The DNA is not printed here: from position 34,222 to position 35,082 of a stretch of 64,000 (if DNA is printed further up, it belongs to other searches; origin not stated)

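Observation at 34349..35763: CnrYXH-like anti-sigma/sensor/ECF sigma module wired to copAB through three identical-architecture promoters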

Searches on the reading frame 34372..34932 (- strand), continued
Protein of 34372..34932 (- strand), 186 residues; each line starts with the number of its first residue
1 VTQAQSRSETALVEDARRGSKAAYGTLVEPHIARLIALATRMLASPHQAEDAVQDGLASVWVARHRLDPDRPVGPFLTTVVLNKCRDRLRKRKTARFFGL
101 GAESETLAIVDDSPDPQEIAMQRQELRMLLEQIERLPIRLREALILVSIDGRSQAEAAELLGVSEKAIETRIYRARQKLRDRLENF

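Call 47: get_annotated_region(hit=H17, flank=6000)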
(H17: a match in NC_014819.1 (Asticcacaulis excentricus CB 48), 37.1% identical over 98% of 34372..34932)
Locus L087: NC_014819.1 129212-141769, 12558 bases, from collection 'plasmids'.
description: Asticcacaulis excentricus CB 48 plasmid pASTEX02, complete sequence
organism: Asticcacaulis excentricus CB 48 (NCBI taxid 573065)
taxonomy: Bacteria; Pseudomonadota; Alphaproteobacteria; Caulobacterales; Caulobacteraceae; Asticcacaulis; Asticcacaulis excentricus; Asticcacaulis excentricus CB 48
host: -; source: pond water; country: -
typing (MOB-suite, as given by PLSDB): conjugative; replicon rep_cluster_535; relaxase MOBF; mating-pair formation MPF_F
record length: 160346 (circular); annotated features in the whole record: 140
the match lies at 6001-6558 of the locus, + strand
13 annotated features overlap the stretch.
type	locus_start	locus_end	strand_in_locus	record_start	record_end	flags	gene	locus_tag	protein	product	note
CDS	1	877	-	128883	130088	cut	-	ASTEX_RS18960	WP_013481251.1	copper resistance protein B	GO:0006878 - intracellular copper ion homeostasis [Evidence IEA]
CDS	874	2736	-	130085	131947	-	-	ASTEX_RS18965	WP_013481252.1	copper resistance system multicopper oxidase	GO:0006825 - copper ion transport [Evidence IEA]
CDS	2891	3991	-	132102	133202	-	-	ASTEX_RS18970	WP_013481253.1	acyltransferase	-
CDS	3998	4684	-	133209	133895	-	-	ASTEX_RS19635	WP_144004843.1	DUF2231 domain-containing protein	-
CDS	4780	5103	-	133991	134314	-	-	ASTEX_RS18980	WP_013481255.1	copper-binding protein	-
CDS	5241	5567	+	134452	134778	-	-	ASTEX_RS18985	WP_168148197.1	hypothetical protein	-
CDS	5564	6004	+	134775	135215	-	-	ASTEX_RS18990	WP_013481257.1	periplasmic heavy metal sensor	-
CDS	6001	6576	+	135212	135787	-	-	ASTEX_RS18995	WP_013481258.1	RNA polymerase sigma factor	GO:0006352 - DNA-templated transcription initiation [Evidence IEA]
CDS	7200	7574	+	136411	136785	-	-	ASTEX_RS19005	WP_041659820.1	hypothetical protein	-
CDS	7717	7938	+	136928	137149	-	-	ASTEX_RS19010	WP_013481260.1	hypothetical protein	-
CDS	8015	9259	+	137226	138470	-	-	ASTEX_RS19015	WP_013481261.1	TolC family protein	GO:0055085 - transmembrane transport [Evidence IEA]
CDS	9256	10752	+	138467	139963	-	-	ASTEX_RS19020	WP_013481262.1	efflux RND transporter periplasmic adaptor subunit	GO:0006810 - transport [Evidence IEA]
CDS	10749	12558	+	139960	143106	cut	-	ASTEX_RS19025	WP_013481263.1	efflux RND transporter permease subunit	-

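Call 48: get_annotated_region(hit=H12, flank=6000)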
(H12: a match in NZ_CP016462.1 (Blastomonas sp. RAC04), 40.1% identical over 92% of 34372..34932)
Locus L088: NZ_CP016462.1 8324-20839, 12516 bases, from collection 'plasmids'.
description: Blastomonas sp. RAC04 plasmid pBSY18_1, complete sequence
organism: Blastomonas sp. RAC04 (NCBI taxid 1842535)
taxonomy: Bacteria; Pseudomonadota; Alphaproteobacteria; Sphingomonadales; Sphingomonadaceae; Blastomonas; Blastomonas sp. RAC04
host: -; source: Microbial isolate,Algal phycosphere; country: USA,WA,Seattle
typing (MOB-suite, as given by PLSDB): mobilizable; replicon rep_cluster_542; relaxase MOBF
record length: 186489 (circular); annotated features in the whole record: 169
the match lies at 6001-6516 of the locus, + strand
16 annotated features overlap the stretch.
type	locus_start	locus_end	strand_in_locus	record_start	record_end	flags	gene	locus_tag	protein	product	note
CDS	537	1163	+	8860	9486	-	-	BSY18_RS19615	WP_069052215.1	cation transporter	GO:0006812 - monoatomic cation transport [Evidence IEA]; GO:0055085 - transmembrane transport [Evidence IEA]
CDS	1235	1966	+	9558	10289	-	-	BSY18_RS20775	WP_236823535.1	DUF3703 domain-containing protein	-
CDS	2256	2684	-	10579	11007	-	-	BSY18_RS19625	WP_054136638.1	helix-turn-helix domain-containing protein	-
CDS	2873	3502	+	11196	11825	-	-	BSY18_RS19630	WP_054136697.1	cation transporter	GO:0006812 - monoatomic cation transport [Evidence IEA]; GO:0055085 - transmembrane transport [Evidence IEA]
CDS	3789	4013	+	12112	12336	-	-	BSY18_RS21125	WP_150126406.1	hypothetical protein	-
CDS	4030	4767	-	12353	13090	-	-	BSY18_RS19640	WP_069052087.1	MauE/DoxX family redox-associated membrane protein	GO:0030416 - methylamine metabolic process [Evidence IEA]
CDS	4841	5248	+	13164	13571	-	-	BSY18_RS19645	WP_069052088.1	MerR family transcriptional regulator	GO:0006355 - regulation of DNA-templated transcription [Evidence IEA]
CDS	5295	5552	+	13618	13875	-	-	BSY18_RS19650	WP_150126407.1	hypothetical protein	-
CDS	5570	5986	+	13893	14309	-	-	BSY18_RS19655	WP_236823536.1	periplasmic heavy metal sensor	-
CDS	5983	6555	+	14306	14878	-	-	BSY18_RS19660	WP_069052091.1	sigma-70 family RNA polymerase sigma factor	GO:0006352 - DNA-templated transcription initiation [Evidence IEA]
CDS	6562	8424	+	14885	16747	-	-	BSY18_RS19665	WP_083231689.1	copper resistance system multicopper oxidase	GO:0006825 - copper ion transport [Evidence IEA]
CDS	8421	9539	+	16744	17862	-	-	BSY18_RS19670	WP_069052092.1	copper resistance protein B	GO:0006878 - intracellular copper ion homeostasis [Evidence IEA]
CDS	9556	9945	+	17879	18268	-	copC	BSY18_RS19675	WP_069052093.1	copper homeostasis periplasmic binding protein CopC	GO:0006825 - copper ion transport [Evidence IEA]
CDS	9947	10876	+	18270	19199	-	copD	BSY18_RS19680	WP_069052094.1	copper homeostasis membrane protein CopD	GO:0006825 - copper ion transport [Evidence IEA]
CDS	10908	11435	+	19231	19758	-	-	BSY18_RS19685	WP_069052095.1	nuclear transport factor 2 family protein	-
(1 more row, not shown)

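Call 57: get_annotated_region(hit=H26, flank=3000)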
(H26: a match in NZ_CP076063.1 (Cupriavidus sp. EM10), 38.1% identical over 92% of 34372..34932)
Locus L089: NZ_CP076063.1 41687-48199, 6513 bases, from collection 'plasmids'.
description: Cupriavidus sp. EM10 plasmid p352-3, complete sequence
organism: Cupriavidus sp. EM10 (NCBI taxid 2839983)
taxonomy: Bacteria; Pseudomonadota; Betaproteobacteria; Burkholderiales; Burkholderiaceae; Cupriavidus; Cupriavidus sp. EM10
host: -; source: Pure-cultured cell,sewage water sludge; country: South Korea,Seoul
typing (MOB-suite, as given by PLSDB): conjugative; replicon rep_cluster_591; relaxase MOBH; mating-pair formation MPF_T
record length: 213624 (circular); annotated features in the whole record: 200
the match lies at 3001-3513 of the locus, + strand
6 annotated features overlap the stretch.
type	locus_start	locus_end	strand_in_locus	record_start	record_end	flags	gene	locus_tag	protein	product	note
CDS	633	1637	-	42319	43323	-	dmeF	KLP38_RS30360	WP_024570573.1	CDF family Co(II)/Ni(II) efflux transporter DmeF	GO:0006812 - monoatomic cation transport [Evidence IEA]; GO:0055085 - transmembrane transport [Evidence IEA]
CDS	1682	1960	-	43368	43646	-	-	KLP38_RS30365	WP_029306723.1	metal/formaldehyde-sensitive transcriptional repressor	-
predicted_resistance_gene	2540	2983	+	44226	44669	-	nccX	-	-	periplasmic metal sensor NccX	predicted by amrfinderplus; class CADMIUM/COBALT/NICKEL; identity 100.0%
predicted_resistance_gene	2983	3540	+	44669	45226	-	nccH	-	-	nickel/cobalt/cadmium resistance ECF sigma factor NccH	predicted by amrfinderplus; class CADMIUM/COBALT/NICKEL; identity 100.0%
CDS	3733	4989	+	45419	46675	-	nccC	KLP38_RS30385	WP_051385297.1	nickel/cobalt/cadmium efflux RND transporter outer membrane subunit NccC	-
CDS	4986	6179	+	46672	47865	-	nccB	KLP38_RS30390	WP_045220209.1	nickel/cobalt/cadmium efflux RND transporter periplasmic adaptor subunit NccB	-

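Call 58: get_annotated_region(hit=H16, flank=4000)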
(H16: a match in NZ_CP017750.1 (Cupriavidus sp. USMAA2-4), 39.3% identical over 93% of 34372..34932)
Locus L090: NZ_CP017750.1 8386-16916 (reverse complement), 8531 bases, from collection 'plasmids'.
description: Cupriavidus sp. USMAA2-4 isolate pure plasmid unnamed1, complete sequence
organism: Cupriavidus sp. USMAA2-4 (NCBI taxid 876364)
taxonomy: Bacteria; Pseudomonadota; Betaproteobacteria; Burkholderiales; Burkholderiaceae; Cupriavidus; Cupriavidus sp. USMAA2-4
host: -; source: cell culture,Sungai Pinang, Penang, Malaysia; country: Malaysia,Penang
typing (MOB-suite, as given by PLSDB): mobilizable; relaxase MOBP
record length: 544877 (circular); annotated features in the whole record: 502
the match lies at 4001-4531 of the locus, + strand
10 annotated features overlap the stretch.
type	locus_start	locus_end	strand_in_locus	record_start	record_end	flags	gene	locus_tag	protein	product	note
CDS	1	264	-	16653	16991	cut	chrE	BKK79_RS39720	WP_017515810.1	rhodanese family chromate resistance protein ChrE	-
CDS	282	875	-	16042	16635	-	-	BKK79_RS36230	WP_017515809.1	Fe-Mn family superoxide dismutase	-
CDS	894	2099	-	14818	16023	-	-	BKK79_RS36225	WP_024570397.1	chromate transporter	-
CDS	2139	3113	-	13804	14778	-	-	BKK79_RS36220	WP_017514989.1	chromate resistance protein ChrB domain-containing protein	-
CDS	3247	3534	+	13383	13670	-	-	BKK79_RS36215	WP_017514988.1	CnrY/NccY family anti-sigma factor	-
CDS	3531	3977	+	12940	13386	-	-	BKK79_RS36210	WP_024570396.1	periplasmic heavy metal sensor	-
CDS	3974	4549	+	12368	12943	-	-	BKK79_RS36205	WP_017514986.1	RNA polymerase sigma factor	GO:0006352 - DNA-templated transcription initiation [Evidence IEA]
CDS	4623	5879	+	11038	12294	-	-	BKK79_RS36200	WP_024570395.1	TolC family protein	GO:0055085 - transmembrane transport [Evidence IEA]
CDS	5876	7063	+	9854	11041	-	czcB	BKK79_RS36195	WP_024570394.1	CzcB/NccB family metal efflux transporter periplasmic adaptor subunit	-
CDS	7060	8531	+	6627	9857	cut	-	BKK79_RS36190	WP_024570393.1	CusA/CzcA family heavy metal efflux RND transporter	-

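Call 59: get_annotated_region(hit=H29, flank=5000)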
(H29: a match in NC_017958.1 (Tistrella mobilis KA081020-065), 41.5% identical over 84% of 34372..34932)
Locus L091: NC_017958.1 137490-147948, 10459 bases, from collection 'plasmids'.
description: Tistrella mobilis KA081020-065 plasmid pTM3, complete sequence
organism: Tistrella mobilis KA081020-065 (NCBI taxid 1110502)
taxonomy: Bacteria; Pseudomonadota; Alphaproteobacteria; Geminicoccales; Geminicoccaceae; Tistrella; Tistrella mobilis; Tistrella mobilis KA081020-065
host: -; source: -; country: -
typing (MOB-suite, as given by PLSDB): conjugative; replicon rep_cluster_10; relaxase MOBH; mating-pair formation MPF_G
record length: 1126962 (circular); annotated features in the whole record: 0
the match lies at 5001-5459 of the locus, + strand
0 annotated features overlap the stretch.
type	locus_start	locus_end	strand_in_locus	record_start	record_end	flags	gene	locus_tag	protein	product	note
